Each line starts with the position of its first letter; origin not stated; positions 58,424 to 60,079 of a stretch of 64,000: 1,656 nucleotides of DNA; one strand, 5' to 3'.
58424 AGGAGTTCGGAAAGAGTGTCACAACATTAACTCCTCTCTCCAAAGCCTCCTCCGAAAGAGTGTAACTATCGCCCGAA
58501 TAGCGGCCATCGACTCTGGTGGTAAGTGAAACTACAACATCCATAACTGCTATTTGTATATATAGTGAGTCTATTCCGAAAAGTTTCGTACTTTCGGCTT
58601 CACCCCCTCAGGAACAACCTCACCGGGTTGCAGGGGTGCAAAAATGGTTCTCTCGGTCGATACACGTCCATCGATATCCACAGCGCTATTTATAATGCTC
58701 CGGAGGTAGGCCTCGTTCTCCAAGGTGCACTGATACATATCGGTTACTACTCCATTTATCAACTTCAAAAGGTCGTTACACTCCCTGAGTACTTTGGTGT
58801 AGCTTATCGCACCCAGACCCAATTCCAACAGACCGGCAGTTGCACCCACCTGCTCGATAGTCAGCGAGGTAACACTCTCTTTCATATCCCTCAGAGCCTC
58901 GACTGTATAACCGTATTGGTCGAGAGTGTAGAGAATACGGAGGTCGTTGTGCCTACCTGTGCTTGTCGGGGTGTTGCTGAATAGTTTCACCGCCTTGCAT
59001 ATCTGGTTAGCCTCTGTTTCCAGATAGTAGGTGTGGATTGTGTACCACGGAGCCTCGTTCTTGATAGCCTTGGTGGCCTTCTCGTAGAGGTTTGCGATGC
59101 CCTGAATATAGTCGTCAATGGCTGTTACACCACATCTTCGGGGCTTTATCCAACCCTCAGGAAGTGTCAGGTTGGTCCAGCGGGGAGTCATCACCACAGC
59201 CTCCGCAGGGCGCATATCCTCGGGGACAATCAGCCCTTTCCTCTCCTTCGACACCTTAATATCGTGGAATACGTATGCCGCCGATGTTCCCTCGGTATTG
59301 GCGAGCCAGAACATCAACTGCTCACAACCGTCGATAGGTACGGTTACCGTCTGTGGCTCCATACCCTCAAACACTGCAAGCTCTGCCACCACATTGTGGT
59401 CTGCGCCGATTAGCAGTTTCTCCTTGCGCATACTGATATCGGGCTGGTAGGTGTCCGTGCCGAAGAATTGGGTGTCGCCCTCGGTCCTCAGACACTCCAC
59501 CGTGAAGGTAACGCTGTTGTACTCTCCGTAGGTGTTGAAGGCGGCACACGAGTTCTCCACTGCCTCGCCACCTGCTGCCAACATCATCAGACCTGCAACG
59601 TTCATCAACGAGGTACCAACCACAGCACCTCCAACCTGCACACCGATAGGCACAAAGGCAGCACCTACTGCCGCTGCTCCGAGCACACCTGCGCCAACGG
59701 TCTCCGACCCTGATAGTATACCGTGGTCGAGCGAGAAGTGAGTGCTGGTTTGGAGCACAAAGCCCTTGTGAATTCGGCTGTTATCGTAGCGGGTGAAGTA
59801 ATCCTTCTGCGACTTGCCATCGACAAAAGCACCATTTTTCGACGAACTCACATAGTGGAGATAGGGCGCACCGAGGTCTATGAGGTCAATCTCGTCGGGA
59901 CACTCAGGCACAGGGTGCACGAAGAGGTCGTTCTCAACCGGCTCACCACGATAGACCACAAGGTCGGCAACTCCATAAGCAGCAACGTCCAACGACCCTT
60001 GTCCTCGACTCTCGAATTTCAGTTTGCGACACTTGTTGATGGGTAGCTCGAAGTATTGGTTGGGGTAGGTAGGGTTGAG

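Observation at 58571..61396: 941-aa secreted protein with four NPCBM-like repeats and a glycine-zipper hydrophobic insertion in the fourth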

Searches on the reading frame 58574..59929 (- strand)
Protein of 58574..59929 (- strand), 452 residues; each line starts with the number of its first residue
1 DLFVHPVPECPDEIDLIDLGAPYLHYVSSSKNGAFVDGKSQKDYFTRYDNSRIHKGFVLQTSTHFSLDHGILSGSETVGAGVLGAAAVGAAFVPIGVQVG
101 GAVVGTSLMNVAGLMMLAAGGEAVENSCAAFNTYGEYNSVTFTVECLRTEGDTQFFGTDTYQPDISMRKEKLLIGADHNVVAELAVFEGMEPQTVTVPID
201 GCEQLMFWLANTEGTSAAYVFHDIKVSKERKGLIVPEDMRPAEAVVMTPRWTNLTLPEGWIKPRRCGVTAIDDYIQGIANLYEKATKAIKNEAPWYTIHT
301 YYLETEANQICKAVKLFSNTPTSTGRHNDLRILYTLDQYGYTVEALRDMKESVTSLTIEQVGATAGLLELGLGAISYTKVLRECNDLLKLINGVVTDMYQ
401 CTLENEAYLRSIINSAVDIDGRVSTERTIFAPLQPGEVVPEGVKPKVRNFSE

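Call 37: search_protein_representatives(protein=window:58574-59929:-)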
Query: 452 residues. Proteins with E-value up to 0.001 (for the whole library): 77; up to 1e-10: 45; up to 1e-30: 23. The best 77 are listed.
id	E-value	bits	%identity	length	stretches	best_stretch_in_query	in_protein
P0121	9.0e-196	667.2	66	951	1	1-452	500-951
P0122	3.4e-128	444.5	50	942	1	1-451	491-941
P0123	4.4e-106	371.6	44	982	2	1-452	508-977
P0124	2.5e-103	362.5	46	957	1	1-444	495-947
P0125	6.1e-101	354.7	44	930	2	1-441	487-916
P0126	2.1e-83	296.9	40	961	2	3-442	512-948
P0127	2.5e-83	296.6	40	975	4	73-441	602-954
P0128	4.8e-79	282.5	40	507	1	1-444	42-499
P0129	1.5e-77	277.6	45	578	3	1-150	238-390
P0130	8.4e-76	271.8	40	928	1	2-450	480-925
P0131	3.3e-58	213.9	41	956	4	1-230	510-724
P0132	5.4e-58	213.1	55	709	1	2-228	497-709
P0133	1.6e-56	208.3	40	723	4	1-230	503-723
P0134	4.0e-53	197.1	51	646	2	1-137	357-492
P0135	2.8e-52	194.3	42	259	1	190-450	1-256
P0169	9.0e-10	54.2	39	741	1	2-228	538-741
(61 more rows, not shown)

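Call 51: find_related_loci(query=P0169, collection=genome_contigs, flank=6000)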
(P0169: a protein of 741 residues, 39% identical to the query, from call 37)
Query P0169 (741 aa) in genome_contigs; peptide patterns used: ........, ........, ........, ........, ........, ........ (x = any residue, [..] = any of these).
5 stretches matched a pattern, but none encodes a relative of the query by tblastn (E <= 1e-3).

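Call 54: find_related_loci(query=A3, collection=genome_contigs, flank=6000)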
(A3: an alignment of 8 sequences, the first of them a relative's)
Query A3 (741 aa) in genome_contigs; peptide patterns used: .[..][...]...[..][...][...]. (x = any residue, [..] = any of these).
38 stretches matched a pattern; 32 encode a relative of the query (tblastn E <= 1e-3); 32 distinct loci.
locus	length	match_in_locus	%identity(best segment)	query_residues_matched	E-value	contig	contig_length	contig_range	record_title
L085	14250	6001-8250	34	4-741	3e-112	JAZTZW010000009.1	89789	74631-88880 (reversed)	MAG: Eubacteriales bacterium isolate T1900045323_YK20190012.MAGScoT_cleanbin_000015 SGB_6392_k141_586119, whole genome s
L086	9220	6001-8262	34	2-741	2e-112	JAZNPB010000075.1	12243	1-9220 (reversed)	MAG: Eubacteriales bacterium isolate T1900044836_TS20190302.MAGScoT_cleanbin_000028 SGB_2923_k141_1011879, whole genome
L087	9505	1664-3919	34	1-741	2e-109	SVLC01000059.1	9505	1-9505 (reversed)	MAG: Oscillospiraceae bacterium isolate SIG477 NODE_32051_length_9505_cov_2.472595, whole genome shotgun sequence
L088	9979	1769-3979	33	4-741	3e-108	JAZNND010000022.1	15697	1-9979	MAG: Eubacteriales bacterium isolate T1900044659_TS20190125.MAGScoT_cleanbin_000006 SGB_1497_k141_426938, whole genome s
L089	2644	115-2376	34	4-741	2e-112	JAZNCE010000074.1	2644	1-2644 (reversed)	MAG: Eubacteriales bacterium isolate T1900044737_TS20190203.MAGScoT_cleanbin_000006 SGB_2028_k141_1459132, whole genome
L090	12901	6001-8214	33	4-741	3e-107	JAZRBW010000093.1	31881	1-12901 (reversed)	MAG: Faecousia sp. isolate T1900045122_TC20190116.MAGScoT_cleanbin_000063 SGB_4846_k141_207578, whole genome shotgun seq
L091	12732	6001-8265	33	4-741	2e-104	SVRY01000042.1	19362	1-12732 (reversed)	MAG: Oscillospiraceae bacterium isolate SIG655 NODE_52068_length_19362_cov_2.643254, whole genome shotgun sequence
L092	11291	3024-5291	31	4-741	3e-101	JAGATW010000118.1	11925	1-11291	MAG: Clostridia bacterium isolate RGIG8769 Water_deer_Colon.Co__c1372946, whole genome shotgun sequence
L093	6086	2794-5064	32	4-741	7e-101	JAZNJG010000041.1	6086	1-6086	MAG: Bacilli bacterium isolate T1900044680_TS20190146.MAGScoT_cleanbin_000036 SGB_1684_k141_1445235, whole genome shotgu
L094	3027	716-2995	30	4-741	7e-101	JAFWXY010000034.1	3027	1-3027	MAG: Clostridia bacterium isolate RGIG6172 Sheep_Rectum-1__c221441, whole genome shotgun sequence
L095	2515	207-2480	32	1-741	5e-101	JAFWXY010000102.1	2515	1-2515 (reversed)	MAG: Clostridia bacterium isolate RGIG6172 Sheep_Rectum-1__c665049, whole genome shotgun sequence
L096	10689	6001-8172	31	35-741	1e-96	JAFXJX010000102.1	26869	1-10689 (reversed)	MAG: Clostridia bacterium isolate RGIG6482 Sheep_Rectum.Co__c3541264, whole genome shotgun sequence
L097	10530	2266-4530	32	1-741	1e-95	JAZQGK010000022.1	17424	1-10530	MAG: Candidatus Scatosoma sp. isolate T1900044630_TS20190096.MAGScoT_cleanbin_000047 SGB_1027_k141_654469, whole genome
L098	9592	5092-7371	31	1-741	6e-95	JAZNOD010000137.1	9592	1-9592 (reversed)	MAG: Eubacteriales bacterium isolate T1900044652_TS20190118.MAGScoT_cleanbin_000132 SGB_1445_k141_1437656, whole genome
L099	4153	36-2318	30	4-741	2e-95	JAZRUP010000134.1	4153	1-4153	MAG: Eubacteriales bacterium isolate T1900045336_YK20190025.MAGScoT_cleanbin_000059 SGB_6609_k141_3379648, whole genome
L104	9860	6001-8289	30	4-741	4e-89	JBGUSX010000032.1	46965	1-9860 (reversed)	MAG: Eubacteriales bacterium isolate fecal_MAG_83 fecal_MAG_83_contig_0032, whole genome shotgun sequence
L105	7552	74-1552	37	113-741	2e-82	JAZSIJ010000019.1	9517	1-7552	MAG: Eubacteriales bacterium isolate T1900044572_TS20190038.MAGScoT_cleanbin_000032 SGB_440_k141_965353, whole genome sh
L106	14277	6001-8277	31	4-741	1e-98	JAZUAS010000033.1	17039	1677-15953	MAG: Eubacteriales bacterium isolate T1900045319_YK20190008.MAGScoT_cleanbin_000024 SGB_6338_k141_2164269, whole genome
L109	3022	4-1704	34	113-741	1e-76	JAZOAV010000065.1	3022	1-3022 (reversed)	MAG: Faecousia sp. isolate T1900044760_TS20190226.MAGScoT_cleanbin_000032 SGB_2353_k141_426262, whole genome shotgun seq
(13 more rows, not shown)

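Call 64: search_protein_families(library=pfam, proteins=[L085:8272-8595:+, L109:1816-2658:-, L105:2175-2837:+, L106:1542-2852:+, L104:4880-5398:+, L105:1568-1831:+, L085:1767-2474:+, L085:3834-4517:+, L098:4178-4516:+], max_evalue=0.1)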
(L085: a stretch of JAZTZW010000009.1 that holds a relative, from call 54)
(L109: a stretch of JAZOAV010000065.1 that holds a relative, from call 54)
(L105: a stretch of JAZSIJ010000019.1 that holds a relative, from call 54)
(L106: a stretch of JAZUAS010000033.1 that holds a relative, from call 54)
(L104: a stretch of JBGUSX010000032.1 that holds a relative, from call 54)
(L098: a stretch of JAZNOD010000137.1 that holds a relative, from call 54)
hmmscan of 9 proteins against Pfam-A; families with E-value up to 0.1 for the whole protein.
L085:8272-8595:+ (108 aa): 2 families
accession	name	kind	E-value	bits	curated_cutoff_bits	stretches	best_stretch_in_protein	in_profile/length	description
PF20007.4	fvmRadSAM-pep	-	0.069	13.8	27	0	44-69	2-27/73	FtsH ternary system-associated peptide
PF00337.29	Gal-bind_lectin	-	0.086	12.7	22.1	0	57-86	81-110/132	Galactoside-binding lectin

L109:1816-2658:- (281 aa): 4 families
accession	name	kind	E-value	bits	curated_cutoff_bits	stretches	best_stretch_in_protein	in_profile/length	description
PF13306.12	LRR_5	-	3.3e-74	247.2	27.7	3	126-237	3-111/127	BspA type Leucine rich repeat region (6 copies)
PF13855.12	LRR_8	-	5.7e-11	42.5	27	0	240-276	15-52/61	Leucine rich repeat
PF21711.3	DCTN5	-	0.012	15.7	40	0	156-195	125-164/182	Dynactin subunit 5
PF23952.1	LRR_EndoS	-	0.027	15.1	27.9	0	214-264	46-97/116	Endo-beta-N-acetylglucosaminidase EndoS LRR domain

L105:2175-2837:+ (221 aa): 6 families
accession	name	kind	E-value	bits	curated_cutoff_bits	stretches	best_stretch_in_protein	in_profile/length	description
PF13424.12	TPR_12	-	0.00054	20.5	30.1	1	45-93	27-75/77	Tetratricopeptide repeat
PF07719.23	TPR_2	-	0.00058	20.2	27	1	65-93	3-31/34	Tetratricopeptide repeat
PF13181.12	TPR_8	-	0.01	16.4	25.7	1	69-93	7-31/34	Tetratricopeptide repeat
PF13374.12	TPR_10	-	0.012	16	27.5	1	63-96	2-35/42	Tetratricopeptide repeat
PF24885.1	TPR_NPHP3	-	0.027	14.3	100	0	29-97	114-175/239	Nephrocystin-3 TPR domain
PF13432.12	TPR_16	-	0.088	13.7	32.7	0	57-92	27-60/65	Tetratricopeptide repeat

L106:1542-2852:+ (437 aa): 1 family
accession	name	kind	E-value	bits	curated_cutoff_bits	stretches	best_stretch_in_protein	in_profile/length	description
PF19575.5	HTH_58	-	0.035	14.4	23.8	1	202-235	15-48/62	Helix-turn-helix domain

L104:4880-5398:+ (173 aa): 0 families

L105:1568-1831:+ (88 aa): 0 families

L085:1767-2474:+ (236 aa): 1 family
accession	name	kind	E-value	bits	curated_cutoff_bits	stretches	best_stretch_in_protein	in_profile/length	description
PF11080.13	GhoS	-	0.018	15.4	21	0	58-125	20-86/94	Endoribonuclease GhoS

L085:3834-4517:+ (228 aa): 0 families

L098:4178-4516:+ (113 aa): 0 families

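Call 68: find_related_loci(query=A4, collection=genome_contigs, flank=6000)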
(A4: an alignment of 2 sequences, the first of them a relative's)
Query A4 (644 aa) in genome_contigs; peptide patterns used: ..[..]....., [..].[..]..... (x = any residue, [..] = any of these).
44 stretches matched a pattern, but none encodes a relative of the query by tblastn (E <= 1e-3).

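Call 69: find_related_loci(query=A4, collection=metagenome_contigs, flank=6000)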
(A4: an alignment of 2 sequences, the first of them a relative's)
Query A4 (644 aa) in metagenome_contigs; peptide patterns used: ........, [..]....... (x = any residue, [..] = any of these).
242 stretches matched a pattern; 1 encode a relative of the query (tblastn E <= 1e-3); 1 distinct loci.
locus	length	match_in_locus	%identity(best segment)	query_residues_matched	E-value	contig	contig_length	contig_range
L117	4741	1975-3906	100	1-644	0e+0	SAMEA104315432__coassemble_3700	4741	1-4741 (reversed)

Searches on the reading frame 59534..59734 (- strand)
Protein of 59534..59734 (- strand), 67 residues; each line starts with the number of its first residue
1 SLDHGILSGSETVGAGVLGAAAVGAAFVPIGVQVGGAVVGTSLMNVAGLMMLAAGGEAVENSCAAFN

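Call 72: search_protein_families(library=pfam, proteins=[window:59534-59734:-], max_evalue=10)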
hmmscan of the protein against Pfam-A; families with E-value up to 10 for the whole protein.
seq(67 aa): 2 families
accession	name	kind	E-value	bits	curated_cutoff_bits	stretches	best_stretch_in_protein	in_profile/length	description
PF21724.2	DUF6861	-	0.74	9.7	28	1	12-54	52-95/194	Family of unknown function (DUF6861)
PF12920.12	TcdA_TcdB_pore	-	4.4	5.9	27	1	5-49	222-267/655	TcdA/TcdB pore forming domain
